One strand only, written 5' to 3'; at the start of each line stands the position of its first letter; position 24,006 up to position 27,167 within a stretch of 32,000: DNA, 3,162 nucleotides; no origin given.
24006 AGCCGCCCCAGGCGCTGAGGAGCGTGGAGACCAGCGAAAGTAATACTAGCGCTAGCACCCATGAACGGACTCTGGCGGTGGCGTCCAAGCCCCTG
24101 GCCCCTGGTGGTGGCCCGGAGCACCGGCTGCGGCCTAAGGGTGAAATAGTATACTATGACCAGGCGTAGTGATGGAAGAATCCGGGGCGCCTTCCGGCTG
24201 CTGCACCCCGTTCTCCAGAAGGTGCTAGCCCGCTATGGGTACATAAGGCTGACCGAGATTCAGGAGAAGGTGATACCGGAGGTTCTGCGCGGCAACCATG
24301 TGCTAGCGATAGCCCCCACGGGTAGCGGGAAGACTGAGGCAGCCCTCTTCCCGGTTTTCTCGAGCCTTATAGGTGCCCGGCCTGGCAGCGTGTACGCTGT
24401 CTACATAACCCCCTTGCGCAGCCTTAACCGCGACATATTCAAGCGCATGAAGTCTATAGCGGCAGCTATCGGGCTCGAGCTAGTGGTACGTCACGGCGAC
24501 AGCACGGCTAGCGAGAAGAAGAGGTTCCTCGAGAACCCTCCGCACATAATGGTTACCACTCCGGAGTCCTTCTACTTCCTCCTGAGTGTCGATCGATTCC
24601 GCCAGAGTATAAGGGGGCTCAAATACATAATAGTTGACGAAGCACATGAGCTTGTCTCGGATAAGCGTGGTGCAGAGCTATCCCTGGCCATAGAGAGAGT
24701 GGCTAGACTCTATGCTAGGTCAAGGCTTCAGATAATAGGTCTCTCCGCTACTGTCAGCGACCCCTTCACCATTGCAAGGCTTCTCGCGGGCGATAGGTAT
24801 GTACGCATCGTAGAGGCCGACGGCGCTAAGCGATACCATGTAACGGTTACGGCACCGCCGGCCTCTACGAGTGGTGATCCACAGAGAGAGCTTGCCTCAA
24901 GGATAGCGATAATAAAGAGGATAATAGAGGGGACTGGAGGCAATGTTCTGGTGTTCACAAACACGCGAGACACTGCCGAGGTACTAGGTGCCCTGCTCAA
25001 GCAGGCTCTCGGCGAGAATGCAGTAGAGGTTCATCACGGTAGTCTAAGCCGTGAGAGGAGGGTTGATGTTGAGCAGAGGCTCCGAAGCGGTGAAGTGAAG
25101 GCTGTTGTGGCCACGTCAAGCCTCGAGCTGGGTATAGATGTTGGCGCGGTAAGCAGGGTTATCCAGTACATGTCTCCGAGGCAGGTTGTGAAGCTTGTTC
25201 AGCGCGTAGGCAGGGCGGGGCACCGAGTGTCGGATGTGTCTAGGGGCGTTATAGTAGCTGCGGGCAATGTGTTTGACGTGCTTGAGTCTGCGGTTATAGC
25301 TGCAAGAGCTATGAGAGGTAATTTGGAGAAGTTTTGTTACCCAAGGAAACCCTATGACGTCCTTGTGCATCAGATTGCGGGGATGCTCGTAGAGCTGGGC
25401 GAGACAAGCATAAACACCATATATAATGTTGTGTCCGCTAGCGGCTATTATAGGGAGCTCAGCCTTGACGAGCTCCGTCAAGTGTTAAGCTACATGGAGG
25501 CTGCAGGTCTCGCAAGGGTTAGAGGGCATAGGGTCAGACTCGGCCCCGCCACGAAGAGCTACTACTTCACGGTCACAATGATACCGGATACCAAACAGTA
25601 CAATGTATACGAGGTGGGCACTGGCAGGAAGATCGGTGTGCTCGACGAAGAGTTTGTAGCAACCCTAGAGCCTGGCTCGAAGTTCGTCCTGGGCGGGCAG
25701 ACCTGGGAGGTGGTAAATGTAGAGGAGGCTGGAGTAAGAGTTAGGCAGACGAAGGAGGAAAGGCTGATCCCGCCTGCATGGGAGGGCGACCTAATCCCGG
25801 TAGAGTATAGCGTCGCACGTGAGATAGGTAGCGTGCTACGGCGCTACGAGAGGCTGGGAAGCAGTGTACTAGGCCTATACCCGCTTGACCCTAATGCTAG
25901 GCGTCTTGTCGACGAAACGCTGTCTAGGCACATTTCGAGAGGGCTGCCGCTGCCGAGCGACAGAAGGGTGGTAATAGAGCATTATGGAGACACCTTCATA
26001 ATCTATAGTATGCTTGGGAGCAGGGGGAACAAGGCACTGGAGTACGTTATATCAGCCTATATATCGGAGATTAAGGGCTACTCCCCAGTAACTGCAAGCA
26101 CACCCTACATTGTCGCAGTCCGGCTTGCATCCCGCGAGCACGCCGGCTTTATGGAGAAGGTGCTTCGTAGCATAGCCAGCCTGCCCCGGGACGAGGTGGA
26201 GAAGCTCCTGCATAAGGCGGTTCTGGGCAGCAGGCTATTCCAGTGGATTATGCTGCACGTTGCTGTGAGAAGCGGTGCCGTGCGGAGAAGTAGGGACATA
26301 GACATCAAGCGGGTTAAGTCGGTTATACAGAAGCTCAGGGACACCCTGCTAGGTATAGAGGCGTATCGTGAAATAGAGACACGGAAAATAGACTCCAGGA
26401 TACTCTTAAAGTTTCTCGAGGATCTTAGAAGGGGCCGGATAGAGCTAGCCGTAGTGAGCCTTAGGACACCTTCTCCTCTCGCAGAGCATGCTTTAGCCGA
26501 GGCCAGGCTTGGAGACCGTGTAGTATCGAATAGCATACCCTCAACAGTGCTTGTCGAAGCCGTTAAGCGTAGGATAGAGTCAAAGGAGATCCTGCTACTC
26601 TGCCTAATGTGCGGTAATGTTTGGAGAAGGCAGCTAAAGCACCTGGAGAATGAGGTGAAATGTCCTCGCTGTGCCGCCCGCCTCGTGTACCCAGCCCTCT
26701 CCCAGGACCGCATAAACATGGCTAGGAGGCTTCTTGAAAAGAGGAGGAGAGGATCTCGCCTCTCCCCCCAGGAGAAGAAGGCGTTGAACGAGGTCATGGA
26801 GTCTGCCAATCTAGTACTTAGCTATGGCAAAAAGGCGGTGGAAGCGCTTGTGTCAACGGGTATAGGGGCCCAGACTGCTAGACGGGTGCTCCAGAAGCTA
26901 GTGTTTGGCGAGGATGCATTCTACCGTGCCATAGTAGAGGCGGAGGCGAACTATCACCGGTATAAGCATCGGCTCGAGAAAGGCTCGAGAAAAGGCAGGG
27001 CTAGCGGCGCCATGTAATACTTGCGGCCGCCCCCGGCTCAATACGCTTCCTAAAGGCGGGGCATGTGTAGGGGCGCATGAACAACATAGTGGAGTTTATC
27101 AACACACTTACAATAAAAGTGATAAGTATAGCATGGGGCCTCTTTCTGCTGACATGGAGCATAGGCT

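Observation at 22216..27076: Possible undescribed accessory module: membrane-fused VirB4/HerA paralogue and an Lhr helicase abutting the Ced-like genes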

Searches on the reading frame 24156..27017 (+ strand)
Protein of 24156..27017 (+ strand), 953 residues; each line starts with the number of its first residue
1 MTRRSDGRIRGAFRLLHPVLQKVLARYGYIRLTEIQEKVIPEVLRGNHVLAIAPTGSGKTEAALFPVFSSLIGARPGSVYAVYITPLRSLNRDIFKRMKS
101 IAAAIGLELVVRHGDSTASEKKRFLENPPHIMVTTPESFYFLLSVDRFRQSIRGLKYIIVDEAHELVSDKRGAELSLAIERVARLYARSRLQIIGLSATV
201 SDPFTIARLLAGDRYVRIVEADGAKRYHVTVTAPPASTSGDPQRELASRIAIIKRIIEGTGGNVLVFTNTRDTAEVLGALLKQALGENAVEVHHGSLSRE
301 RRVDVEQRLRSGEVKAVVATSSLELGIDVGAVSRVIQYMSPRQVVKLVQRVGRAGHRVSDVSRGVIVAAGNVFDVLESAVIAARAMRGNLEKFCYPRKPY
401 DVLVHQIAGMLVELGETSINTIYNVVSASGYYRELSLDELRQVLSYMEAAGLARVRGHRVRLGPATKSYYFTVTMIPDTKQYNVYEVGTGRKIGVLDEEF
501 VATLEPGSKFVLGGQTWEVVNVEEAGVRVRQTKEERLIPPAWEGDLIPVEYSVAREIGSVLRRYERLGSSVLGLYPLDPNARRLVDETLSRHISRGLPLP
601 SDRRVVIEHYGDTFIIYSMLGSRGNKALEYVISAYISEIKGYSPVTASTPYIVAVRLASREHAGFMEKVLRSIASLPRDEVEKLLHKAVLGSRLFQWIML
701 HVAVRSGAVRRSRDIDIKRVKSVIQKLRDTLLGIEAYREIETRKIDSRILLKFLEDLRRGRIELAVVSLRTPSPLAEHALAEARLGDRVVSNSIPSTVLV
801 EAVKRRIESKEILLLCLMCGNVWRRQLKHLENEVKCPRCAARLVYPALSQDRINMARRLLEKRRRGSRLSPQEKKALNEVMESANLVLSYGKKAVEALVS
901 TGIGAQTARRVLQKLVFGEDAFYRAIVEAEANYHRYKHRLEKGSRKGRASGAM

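Call 4: search_protein_families(library=pfam, proteins=[window:24156-27017:+], max_evalue=0.01)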
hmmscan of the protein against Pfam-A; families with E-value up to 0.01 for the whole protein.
window:24156-27017:+ (953 aa): 6 families
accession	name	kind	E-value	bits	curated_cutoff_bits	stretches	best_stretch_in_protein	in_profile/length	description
PF00270.35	DEAD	-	2.5e-38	131.9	26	1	33-201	1-161/167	DEAD/DEAH box helicase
PF08494.16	DEAD_assoc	-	1.6e-29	103.5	23.5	1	599-776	1-191/191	DEAD/H associated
PF00271.37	Helicase_C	-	1.1e-20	74.3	23.5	1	250-355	3-107/110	Helicase conserved C-terminal domain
PF19306.5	WH_Lhr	-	6.1e-19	68.4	27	1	386-535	4-164/168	Large helicase-related protein, winged helix domain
PF04851.21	ResIII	-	4.3e-09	36.9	22.5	1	31-201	3-163/164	Type III restriction enzyme, res subunit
PF22590.2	Cas3-like_C_2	-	0.00011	22.9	27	1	261-354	2-101/106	CRISPR-associated nuclease/helicase Cas3, C-terminal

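Call 5: search_protein_families(library=ncbifam, proteins=[window:24156-27017:+], max_evalue=0.01)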
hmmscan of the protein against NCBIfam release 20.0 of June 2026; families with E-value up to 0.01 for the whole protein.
window:24156-27017:+ (953 aa): 42 families (the best 25 are shown)
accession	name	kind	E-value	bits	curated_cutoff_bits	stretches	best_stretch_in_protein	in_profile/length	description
NF010338.0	PRK13767.1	equivalog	9.7e-139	464.1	849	1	13-793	16-851/877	ATP-dependent helicase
TIGR04121.1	DEXH_lig_assoc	equivalog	6.1e-115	384.7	850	1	32-783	14-781/804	ligase-associated DNA damage response DEXH box helicase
NF007284.0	PRK09751.1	equivalog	1.2e-66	224.9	1496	2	291-778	353-869/1538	ATP-dependent helicase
TIGR03817.1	DECH_helic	hypoth_equivalog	4.8e-37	127.6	874.1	1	16-524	21-527/742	helicase/secretion neighborhood putative DEAH-box helicase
NF008394.0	PRK11192.1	equivalog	1.2e-30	106.7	507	1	16-356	10-340/441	ATP-dependent RNA helicase SrmB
NF053631.1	RNA_helic_CshA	equivalog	1.2e-26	93.6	646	1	18-356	8-330/434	degradosome RNA helicase CshA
NF001308.0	PRK00254.1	equivalog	3.2e-26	91.8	1216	2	37-212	30-191/720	ATP-dependent DNA helicase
NF053636.1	DDHlcsCsdAPsy1082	equivalog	1.8e-24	86.2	890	1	20-356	14-336/512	DEAD/DEAH box helicase CsdA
NF008744.0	PRK11776.1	equivalog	2.2e-24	85.8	524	1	16-356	11-335/460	ATP-dependent RNA helicase DbpA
NF002654.0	PRK02362.1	equivalog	4.7e-22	78.1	887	2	37-285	29-267/739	ATP-dependent DNA helicase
NF053711.1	RNA_heli_RhlE1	exception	7.4e-22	77.7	750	1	14-371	7-352/434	RNA helicase RhlE1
NF040935.1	helicase_Hel308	equivalog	3e-21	75.3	1200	1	20-277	15-263/704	ATP-dependent DNA helicase Hel308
NF002251.0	PRK01172.1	equivalog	3.9e-20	71.7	891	2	32-288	23-263/674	ATP-dependent DNA helicase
NF002340.1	PRK01297.1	equivalog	2e-19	69.7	564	1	16-360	8-346/372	ATP-dependent RNA helicase RhlB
NF007882.0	PRK10590.1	equivalog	8.7e-19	67.8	743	1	19-356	11-338/456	ATP-dependent RNA helicase RhlE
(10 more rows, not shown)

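Call 111: search_solved_structures(query=window:24156-27017:+, max_evalue=1e-10)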
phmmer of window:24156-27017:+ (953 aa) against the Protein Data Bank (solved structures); distinct sequences matched with E-value up to 1e-10: 111 (the best 60 are shown).
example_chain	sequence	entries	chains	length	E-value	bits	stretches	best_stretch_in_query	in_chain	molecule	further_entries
5v9x_A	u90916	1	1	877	1.4e-64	221.7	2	290-778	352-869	ATP-dependent DNA helicase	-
7lhl_A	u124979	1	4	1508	3.9e-64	220.3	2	290-819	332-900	ATP-dependent DNA helicase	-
6znp_A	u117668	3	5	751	2.1e-27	98.7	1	22-360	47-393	Uncharacterized ATP-dependent helicase YprA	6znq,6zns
6qdv_B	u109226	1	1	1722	4.1e-24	87.8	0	28-300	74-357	U5 small nuclear ribonucleoprotein 200 kDa helicase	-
4f92_B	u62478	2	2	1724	4.2e-24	87.8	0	28-300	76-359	U5 small nuclear ribonucleoprotein 200 kDa helicase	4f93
4f91_B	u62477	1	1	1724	4.2e-24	87.8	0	28-300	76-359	U5 small nuclear ribonucleoprotein 200 kDa helicase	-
5urj_A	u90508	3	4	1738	4.3e-24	87.8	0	28-300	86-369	U5 small nuclear ribonucleoprotein 200 kDa helicase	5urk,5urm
4kit_B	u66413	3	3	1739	4.3e-24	87.8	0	28-300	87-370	U5 small nuclear ribonucleoprotein 200 kDa helicase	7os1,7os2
6s8q_B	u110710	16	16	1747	4.4e-24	87.7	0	28-300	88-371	U5 small nuclear ribonucleoprotein 200 kDa helicase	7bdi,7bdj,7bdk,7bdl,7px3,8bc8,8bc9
6s9i_B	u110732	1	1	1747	5e-24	87.6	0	28-300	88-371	U5 small nuclear ribonucleoprotein 200 kDa helicase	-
6s8o_B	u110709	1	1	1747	5.8e-24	87.3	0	28-300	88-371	U5 small nuclear ribonucleoprotein 200 kDa helicase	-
7zpq_CA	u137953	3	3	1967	7e-24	87.1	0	27-222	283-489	SLH1 isoform 1 | RQC trigger complex helicase SLH1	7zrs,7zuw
3jcr_C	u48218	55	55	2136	9.8e-24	86.6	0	28-300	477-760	hBrr2 | U5 small nuclear ribonucleoprotein 200 kDa helicase | Brr2, U5 small nuclear ribonucleoprotein 200 kDa helicase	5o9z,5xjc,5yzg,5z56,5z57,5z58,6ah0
8ro0_B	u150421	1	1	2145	1.8e-23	85.7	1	27-300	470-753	U5 small nuclear ribonucleoprotein 200 kDa helicase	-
8alz_B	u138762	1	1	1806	3.3e-23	84.9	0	27-204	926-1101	Activating signal cointegrator 1 complex subunit 3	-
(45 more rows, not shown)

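Call 114: search_protein_families(library=padloc, proteins=[window:24156-27017:+], max_evalue=0.001)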
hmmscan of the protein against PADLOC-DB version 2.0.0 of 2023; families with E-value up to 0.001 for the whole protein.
window:24156-27017:+ (953 aa): 72 families (the best 25 are shown)
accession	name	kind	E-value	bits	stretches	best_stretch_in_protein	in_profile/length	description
PDLC03960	SngC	-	5.3e-99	330.9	1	12-688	5-682/720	-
PDLC02503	BrxHI|BrxHII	-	1.3e-97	325.8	1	12-641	4-618/698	BrxHI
PDLC02897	DpdJ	-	3.1e-69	232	1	32-545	100-649/1570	DpdJ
PDLC02501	BrxHI|BrxHII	-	3e-62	208.9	1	22-546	14-536/925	BrxHI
PDLC03928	PsyrT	-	2.3e-25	87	1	30-360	20-338/689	-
PDLC00192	HamB1|HamB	-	9.9e-21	71.1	2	32-214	269-448/1104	DEAD-box helicase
PDLC02864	DpdF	-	2.4e-20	70.9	1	21-355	12-326/610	DpdF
PDLC02870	DpdF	-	2.8e-20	70.3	1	26-356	8-319/534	DpdF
PDLC00186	HamB1|HamB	-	1.8e-18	63.9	1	29-203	144-310/864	DEAD-box helicase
PDLC00188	HamB1|HamB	-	7.9e-18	61.9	1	42-219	254-428/1037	DEAD-box helicase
PDLC00194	HamB1|HamB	-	3.2e-17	59.7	2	53-213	252-406/995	DEAD-box helicase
PDLC00036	DruE3|DruE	-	4.2e-17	58.5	2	53-188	115-271/2023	SNF2 family N-terminal domain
PDLC00200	HamB2|HamB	-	5.9e-17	59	1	30-208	145-315/865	DEAD-box helicase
PDLC04531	PDC-M23B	-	3.2e-16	56.6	1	54-214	321-485/1060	-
PDLC01252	Cas3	-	9.3e-16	56.1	1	50-359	3-289/324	CAS-I; effector_G3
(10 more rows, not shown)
